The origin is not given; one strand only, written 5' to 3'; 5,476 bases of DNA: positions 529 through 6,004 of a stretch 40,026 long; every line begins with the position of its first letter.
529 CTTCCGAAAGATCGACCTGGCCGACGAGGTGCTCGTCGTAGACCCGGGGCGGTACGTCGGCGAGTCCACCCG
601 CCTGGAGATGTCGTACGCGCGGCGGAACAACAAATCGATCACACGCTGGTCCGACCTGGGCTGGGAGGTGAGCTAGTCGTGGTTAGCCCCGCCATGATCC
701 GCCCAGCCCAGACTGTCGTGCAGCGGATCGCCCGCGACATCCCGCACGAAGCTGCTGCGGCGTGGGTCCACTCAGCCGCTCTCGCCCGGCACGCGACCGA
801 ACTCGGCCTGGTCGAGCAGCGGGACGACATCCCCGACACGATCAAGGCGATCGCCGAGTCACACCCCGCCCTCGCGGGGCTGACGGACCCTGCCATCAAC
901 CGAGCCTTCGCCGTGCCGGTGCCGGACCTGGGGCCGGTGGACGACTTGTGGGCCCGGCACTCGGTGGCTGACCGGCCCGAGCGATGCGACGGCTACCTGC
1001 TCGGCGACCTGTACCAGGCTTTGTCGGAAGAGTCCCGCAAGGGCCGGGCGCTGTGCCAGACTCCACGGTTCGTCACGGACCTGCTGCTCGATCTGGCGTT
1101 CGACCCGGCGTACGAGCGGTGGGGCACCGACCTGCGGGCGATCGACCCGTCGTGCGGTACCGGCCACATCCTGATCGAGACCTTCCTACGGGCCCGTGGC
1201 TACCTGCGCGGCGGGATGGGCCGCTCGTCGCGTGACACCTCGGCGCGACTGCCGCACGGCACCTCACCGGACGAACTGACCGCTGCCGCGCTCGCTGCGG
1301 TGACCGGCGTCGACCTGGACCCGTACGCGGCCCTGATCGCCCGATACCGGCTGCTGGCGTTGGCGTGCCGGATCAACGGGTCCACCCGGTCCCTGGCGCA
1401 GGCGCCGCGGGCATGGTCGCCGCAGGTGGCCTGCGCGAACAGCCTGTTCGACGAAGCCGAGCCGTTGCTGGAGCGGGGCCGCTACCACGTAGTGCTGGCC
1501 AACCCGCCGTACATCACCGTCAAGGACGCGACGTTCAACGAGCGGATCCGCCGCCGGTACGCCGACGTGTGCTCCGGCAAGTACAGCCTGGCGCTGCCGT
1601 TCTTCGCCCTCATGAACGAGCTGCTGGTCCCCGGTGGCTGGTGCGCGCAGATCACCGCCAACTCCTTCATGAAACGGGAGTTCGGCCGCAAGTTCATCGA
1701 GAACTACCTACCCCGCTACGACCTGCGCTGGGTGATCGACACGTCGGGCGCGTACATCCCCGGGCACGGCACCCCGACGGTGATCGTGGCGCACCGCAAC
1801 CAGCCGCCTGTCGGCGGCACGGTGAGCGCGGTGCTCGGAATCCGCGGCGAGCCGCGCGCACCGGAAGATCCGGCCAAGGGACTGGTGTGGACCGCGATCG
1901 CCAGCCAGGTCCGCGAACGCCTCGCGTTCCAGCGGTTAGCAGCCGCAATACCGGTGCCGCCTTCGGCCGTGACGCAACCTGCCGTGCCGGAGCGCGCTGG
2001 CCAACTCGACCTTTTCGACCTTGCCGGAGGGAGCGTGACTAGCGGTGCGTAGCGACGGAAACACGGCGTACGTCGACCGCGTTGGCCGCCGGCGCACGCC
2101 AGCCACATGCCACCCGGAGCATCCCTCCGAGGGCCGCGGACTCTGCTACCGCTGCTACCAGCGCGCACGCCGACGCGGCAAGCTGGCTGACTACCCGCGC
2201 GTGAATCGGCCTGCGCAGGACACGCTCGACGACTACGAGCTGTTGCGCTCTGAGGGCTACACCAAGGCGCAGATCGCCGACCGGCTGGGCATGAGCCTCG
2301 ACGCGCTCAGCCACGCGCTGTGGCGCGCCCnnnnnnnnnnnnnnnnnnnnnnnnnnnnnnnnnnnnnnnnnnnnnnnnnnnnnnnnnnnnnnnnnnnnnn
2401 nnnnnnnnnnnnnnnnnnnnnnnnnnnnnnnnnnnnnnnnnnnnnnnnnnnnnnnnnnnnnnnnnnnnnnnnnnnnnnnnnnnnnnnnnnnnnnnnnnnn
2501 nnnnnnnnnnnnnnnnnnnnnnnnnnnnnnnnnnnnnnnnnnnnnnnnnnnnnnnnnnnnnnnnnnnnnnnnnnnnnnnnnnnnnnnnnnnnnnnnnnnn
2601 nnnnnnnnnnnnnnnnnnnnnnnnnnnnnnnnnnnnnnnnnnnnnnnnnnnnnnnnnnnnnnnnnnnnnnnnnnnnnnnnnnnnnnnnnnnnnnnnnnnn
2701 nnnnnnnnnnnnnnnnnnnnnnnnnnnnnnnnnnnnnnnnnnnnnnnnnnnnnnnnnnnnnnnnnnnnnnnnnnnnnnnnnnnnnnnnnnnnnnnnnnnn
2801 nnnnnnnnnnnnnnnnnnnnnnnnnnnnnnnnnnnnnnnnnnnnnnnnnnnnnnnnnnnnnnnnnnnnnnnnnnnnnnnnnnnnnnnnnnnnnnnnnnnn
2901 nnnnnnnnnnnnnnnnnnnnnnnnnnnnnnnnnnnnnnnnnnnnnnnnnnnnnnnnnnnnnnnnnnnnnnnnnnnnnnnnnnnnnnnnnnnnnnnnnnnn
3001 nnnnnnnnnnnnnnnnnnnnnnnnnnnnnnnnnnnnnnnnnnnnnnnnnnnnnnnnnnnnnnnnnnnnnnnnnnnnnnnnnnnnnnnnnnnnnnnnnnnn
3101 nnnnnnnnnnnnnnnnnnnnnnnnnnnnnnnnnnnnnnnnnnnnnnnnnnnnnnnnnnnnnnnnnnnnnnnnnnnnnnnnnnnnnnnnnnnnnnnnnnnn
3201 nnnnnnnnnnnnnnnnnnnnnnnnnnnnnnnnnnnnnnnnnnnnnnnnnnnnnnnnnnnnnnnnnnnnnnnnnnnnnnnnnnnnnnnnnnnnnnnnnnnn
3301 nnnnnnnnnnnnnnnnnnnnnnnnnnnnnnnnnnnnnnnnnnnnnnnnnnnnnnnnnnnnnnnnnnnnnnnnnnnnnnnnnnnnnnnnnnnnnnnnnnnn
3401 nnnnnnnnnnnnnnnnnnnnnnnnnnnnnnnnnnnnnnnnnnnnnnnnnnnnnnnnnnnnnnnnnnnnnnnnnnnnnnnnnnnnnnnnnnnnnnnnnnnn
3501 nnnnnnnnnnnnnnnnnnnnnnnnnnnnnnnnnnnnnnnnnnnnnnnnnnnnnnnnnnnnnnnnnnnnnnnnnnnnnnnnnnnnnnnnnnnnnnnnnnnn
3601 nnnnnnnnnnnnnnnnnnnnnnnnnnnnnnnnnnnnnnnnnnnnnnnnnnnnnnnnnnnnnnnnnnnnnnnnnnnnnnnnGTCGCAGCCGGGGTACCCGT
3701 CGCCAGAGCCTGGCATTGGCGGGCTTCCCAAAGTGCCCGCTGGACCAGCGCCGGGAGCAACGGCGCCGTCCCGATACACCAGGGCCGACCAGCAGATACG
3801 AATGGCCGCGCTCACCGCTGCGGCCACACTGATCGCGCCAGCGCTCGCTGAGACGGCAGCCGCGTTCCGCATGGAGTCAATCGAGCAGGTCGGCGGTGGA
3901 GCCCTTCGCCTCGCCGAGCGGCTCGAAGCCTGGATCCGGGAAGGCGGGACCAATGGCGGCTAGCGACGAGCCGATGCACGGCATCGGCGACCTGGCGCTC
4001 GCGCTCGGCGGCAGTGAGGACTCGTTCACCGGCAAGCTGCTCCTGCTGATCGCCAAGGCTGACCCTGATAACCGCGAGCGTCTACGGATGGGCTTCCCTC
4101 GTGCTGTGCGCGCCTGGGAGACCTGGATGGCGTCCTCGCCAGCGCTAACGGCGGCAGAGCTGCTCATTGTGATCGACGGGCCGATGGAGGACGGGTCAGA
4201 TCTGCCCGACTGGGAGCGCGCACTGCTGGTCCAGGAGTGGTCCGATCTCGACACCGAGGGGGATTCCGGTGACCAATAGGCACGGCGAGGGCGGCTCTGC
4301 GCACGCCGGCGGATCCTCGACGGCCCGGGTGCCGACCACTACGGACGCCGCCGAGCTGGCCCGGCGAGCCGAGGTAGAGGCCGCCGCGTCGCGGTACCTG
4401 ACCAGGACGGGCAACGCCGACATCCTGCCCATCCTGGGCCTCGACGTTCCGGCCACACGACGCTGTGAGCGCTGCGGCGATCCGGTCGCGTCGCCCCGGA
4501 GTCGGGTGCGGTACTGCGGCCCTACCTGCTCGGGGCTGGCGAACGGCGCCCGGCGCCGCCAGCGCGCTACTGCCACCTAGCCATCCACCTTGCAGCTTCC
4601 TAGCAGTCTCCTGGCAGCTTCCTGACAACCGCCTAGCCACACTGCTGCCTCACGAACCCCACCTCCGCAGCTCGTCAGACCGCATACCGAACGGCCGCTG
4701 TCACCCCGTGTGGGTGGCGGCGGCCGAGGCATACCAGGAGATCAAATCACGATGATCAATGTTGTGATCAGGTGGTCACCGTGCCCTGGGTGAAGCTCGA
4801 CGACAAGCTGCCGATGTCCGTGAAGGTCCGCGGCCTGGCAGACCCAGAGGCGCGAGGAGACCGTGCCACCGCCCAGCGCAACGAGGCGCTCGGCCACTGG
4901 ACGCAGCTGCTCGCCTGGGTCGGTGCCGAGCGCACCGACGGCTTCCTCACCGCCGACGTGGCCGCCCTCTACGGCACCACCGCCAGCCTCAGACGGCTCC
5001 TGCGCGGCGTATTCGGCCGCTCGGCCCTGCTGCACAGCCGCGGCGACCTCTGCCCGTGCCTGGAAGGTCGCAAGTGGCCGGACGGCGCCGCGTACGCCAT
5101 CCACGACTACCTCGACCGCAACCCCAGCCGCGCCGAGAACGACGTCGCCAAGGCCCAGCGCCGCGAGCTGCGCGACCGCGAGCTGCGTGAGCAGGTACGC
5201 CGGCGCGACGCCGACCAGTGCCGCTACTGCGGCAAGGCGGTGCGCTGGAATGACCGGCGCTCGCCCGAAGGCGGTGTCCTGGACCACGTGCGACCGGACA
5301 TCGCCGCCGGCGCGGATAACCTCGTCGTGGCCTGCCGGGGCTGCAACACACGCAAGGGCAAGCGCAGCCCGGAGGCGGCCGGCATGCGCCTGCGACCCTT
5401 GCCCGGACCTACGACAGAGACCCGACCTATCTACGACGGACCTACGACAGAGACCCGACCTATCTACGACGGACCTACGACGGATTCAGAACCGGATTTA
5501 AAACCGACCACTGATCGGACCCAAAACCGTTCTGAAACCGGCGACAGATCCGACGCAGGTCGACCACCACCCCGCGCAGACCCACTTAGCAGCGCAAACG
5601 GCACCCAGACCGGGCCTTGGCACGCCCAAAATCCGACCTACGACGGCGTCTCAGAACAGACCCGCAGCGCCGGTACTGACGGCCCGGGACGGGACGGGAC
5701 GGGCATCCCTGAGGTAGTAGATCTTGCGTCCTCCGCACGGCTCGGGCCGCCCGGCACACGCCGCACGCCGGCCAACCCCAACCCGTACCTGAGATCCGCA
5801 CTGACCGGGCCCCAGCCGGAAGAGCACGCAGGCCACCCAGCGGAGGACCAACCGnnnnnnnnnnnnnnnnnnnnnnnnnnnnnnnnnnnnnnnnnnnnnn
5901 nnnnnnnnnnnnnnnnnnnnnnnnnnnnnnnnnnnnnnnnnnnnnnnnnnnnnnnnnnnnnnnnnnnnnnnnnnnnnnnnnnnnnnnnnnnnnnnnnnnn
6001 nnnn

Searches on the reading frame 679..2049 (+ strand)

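Call 39: search_protein_families(library=pfam, proteins=[window:679-2049:+], max_evalue=0.001)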
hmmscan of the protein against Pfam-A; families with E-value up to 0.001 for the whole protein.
window:679-2049:+ (457 aa): 3 families
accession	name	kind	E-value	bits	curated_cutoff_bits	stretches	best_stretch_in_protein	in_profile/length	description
PF07669.17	Eco57I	-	7.7e-15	55.8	25.3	1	208-356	3-166/171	Eco57I restriction-modification methylase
PF02384.22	N6_Mtase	-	4.1e-05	23.5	20.4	0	249-344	108-201/311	N-6 DNA Methylase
PF20473.4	MmeI_Mtase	-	0.00041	20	27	1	151-284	20-151/259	MmeI, DNA-methyltransferase domain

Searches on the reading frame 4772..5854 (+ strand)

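Call 80: search_protein_families(library=pfam, proteins=[window:4772-5854:+], max_evalue=0.001)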
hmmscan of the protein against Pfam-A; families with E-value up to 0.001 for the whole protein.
window:4772-5854:+ (361 aa): 2 families
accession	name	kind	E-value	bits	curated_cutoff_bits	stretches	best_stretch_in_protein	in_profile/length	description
PF14279.12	HNH_5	-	2.6e-05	24.5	27.5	1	150-207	1-55/56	HNH endonuclease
PF01844.29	HNH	-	8.6e-05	23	21.4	1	150-198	1-47/47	HNH endonuclease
